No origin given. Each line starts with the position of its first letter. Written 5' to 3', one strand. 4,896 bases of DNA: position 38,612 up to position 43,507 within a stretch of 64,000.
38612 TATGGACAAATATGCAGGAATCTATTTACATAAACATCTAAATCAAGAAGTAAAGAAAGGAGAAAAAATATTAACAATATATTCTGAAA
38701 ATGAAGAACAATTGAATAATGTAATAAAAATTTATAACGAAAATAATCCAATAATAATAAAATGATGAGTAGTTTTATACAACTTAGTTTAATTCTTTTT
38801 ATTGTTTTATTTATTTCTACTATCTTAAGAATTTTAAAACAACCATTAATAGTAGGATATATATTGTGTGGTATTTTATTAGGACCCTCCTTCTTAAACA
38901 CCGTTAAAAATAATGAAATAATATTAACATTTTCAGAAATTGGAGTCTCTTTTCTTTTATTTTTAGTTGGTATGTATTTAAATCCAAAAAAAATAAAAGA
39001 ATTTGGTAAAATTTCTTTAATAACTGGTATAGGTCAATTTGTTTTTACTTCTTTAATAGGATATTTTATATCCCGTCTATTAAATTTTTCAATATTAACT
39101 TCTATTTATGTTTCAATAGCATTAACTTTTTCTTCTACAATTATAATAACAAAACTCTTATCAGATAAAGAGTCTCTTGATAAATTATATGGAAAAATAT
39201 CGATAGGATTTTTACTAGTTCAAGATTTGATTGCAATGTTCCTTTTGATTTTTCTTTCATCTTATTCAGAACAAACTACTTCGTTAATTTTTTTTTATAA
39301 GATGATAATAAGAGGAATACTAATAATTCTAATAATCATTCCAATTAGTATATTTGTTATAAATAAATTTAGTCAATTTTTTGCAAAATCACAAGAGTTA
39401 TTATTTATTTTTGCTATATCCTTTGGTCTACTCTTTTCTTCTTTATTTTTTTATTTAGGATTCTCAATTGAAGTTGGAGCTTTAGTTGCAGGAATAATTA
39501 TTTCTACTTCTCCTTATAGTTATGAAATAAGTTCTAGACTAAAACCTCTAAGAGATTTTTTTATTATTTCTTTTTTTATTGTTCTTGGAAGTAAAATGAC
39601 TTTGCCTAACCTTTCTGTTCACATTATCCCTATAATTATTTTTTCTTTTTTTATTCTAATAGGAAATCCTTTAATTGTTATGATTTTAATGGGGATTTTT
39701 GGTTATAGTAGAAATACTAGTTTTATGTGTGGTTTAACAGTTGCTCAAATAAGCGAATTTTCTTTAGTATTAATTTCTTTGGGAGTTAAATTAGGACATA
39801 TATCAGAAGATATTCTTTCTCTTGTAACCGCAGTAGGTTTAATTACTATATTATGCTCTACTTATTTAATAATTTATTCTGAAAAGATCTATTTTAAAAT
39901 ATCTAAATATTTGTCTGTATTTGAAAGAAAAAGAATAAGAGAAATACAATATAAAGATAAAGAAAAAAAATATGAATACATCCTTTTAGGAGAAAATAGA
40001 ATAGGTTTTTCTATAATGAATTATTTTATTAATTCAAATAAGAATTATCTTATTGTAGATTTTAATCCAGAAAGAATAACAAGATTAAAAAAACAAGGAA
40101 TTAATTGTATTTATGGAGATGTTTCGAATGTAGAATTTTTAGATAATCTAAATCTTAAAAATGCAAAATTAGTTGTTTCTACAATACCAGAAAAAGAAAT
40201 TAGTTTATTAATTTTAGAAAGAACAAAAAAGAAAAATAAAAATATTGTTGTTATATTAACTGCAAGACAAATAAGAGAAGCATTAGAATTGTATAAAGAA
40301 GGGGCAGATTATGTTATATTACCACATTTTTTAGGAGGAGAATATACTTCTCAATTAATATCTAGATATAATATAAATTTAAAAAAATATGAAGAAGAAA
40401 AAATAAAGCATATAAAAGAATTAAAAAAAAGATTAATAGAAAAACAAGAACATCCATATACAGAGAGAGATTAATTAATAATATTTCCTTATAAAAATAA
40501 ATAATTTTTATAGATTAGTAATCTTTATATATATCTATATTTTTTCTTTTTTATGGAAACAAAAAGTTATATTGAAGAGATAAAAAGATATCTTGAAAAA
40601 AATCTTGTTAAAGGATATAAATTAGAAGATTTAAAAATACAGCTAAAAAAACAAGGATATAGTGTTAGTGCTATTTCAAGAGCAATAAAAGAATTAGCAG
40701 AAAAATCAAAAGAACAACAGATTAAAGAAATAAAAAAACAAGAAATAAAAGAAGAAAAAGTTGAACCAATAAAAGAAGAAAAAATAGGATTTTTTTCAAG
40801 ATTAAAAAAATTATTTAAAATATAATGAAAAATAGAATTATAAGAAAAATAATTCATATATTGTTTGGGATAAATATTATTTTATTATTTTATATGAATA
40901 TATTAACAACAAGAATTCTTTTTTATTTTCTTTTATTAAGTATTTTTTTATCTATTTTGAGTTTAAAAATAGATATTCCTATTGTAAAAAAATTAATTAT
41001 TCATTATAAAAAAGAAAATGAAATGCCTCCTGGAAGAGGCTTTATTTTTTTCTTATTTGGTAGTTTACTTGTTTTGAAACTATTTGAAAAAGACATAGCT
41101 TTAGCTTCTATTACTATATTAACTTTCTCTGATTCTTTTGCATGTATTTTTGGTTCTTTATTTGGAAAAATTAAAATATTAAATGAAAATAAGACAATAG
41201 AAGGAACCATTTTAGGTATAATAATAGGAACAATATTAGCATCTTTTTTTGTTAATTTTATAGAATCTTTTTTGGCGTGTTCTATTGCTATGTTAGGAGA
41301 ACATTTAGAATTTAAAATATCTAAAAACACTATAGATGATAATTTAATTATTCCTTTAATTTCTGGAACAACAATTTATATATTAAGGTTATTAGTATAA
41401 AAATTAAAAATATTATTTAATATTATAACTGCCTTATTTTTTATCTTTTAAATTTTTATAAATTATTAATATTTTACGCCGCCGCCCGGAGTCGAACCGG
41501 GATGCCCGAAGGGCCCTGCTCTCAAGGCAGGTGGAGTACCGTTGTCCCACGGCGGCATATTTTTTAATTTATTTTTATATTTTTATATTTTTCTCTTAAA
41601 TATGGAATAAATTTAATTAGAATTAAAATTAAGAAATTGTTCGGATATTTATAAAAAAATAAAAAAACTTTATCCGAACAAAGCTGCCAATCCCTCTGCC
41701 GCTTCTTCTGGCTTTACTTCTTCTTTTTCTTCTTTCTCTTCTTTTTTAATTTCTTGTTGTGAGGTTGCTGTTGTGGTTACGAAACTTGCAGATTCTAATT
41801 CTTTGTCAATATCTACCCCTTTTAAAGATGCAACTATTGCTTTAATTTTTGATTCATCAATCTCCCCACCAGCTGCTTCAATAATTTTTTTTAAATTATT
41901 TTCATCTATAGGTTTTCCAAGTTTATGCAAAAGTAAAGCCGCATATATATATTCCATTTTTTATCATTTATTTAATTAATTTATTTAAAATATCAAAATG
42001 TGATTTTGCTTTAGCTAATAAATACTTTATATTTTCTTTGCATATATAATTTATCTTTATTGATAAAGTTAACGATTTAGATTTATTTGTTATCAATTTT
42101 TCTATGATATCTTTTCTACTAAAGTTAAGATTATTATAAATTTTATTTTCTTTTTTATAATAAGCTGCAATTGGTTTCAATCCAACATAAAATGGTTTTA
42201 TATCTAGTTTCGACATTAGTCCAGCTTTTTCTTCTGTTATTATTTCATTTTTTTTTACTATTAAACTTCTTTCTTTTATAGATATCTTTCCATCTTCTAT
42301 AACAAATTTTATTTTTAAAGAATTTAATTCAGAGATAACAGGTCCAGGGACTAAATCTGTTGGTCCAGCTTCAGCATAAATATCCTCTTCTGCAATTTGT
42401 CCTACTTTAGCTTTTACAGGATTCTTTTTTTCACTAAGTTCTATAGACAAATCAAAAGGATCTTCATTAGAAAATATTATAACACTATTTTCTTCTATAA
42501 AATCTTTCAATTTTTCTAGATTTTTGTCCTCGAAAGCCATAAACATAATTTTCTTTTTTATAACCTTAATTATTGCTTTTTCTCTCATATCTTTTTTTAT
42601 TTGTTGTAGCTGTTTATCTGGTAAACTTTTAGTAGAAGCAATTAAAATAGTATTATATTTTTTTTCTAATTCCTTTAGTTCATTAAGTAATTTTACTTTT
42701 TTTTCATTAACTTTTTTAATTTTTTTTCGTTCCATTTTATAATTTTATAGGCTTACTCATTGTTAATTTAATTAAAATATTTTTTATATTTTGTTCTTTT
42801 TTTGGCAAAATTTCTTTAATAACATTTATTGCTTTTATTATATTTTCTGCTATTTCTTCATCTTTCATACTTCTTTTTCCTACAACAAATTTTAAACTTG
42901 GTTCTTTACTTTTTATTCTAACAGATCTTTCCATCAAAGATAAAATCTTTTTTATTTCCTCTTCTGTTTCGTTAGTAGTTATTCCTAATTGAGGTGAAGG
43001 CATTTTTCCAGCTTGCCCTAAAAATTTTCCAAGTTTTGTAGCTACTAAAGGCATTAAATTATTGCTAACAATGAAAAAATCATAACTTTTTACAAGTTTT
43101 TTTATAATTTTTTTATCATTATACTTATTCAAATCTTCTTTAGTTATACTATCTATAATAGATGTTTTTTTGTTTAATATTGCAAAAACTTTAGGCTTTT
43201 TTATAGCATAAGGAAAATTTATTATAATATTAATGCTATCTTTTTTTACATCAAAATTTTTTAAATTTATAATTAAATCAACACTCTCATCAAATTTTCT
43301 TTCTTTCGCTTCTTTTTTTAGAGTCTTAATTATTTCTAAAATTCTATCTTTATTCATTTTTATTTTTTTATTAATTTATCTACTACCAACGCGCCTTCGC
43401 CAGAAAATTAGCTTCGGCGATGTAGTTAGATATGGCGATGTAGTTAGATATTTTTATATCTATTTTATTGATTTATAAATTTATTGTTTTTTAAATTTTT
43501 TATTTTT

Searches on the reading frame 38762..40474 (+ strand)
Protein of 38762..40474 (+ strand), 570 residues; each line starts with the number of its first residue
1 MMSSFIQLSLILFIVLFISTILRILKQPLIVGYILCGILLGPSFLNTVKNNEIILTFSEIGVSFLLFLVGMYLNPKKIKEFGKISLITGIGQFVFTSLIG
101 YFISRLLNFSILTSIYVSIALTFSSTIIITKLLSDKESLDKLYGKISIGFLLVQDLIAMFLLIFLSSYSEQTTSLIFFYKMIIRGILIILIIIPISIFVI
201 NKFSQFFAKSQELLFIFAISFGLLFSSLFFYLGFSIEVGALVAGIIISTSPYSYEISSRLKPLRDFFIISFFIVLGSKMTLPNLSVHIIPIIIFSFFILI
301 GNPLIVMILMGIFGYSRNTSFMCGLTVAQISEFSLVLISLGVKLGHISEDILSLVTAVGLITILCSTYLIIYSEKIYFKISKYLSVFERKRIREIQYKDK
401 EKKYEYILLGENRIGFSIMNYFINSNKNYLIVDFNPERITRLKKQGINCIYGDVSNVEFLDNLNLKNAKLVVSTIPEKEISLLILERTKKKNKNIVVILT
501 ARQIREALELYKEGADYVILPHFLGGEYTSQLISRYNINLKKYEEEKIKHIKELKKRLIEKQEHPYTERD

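Call 38: search_protein_families(library=pfam, proteins=[window:38762-40474:+], max_evalue=0.001)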
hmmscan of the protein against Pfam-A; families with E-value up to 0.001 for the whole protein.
window:38762-40474:+ (570 aa): 2 families
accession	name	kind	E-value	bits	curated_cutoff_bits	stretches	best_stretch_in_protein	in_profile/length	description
PF00999.27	Na_H_Exchanger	-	3.9e-54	184.4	26.2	1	14-364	3-363/375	Sodium/hydrogen exchanger, transmembrane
PF02254.24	TrkA_N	-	3.6e-22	79.3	23.8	1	406-521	1-116/116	TrkA-N domain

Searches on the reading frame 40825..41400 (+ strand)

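Call 70: search_protein_families(library=pfam, proteins=[window:40825-41400:+], max_evalue=0.0001)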
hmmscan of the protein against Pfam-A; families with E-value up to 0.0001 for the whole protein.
window:40825-41400:+ (191 aa): 1 family
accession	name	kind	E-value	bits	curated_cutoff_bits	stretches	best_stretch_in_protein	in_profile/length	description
PF01148.25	CTP_transf_1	-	1.2e-05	25.8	24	1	46-150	120-197/264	Cytidylyltransferase family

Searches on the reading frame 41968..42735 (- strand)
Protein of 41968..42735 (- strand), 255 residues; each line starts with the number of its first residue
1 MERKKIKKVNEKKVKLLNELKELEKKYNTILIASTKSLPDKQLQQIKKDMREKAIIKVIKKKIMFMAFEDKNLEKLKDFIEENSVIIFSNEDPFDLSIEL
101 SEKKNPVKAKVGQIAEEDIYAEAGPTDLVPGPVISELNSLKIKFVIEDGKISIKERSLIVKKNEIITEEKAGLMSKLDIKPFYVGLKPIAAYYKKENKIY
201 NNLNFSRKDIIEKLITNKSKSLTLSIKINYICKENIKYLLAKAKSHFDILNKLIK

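Call 70: search_protein_families(library=pfam, proteins=[window:41968-42735:-], max_evalue=0.0001)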
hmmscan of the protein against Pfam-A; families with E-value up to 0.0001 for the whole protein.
window:41968-42735:- (255 aa): 2 families
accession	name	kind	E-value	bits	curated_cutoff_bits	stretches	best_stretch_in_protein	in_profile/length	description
PF00466.25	Ribosomal_L10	-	1.4e-19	70.4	22.8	1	9-98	2-93/100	Ribosomal protein L10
PF17777.6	RL10P_insert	-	1.9e-15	57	29.1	1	109-179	1-71/71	Insertion domain in 60S ribosomal protein L10P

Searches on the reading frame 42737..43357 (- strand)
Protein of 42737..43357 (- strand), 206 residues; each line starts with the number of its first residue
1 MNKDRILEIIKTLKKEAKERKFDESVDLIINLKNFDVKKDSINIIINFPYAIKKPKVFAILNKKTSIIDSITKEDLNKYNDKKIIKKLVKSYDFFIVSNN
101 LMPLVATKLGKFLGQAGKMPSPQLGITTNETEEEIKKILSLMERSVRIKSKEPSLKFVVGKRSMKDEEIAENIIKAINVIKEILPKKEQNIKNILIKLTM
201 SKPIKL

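Call 70: search_protein_families(library=pfam, proteins=[window:42737-43357:-], max_evalue=0.0001)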
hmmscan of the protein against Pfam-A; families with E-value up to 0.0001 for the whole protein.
window:42737-43357:- (206 aa): 1 family
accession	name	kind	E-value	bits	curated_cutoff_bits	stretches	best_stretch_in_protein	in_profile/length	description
PF00687.26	Ribosomal_L1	-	5.6e-34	117.9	32.2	1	15-201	3-197/198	Ribosomal protein L1p/L10e family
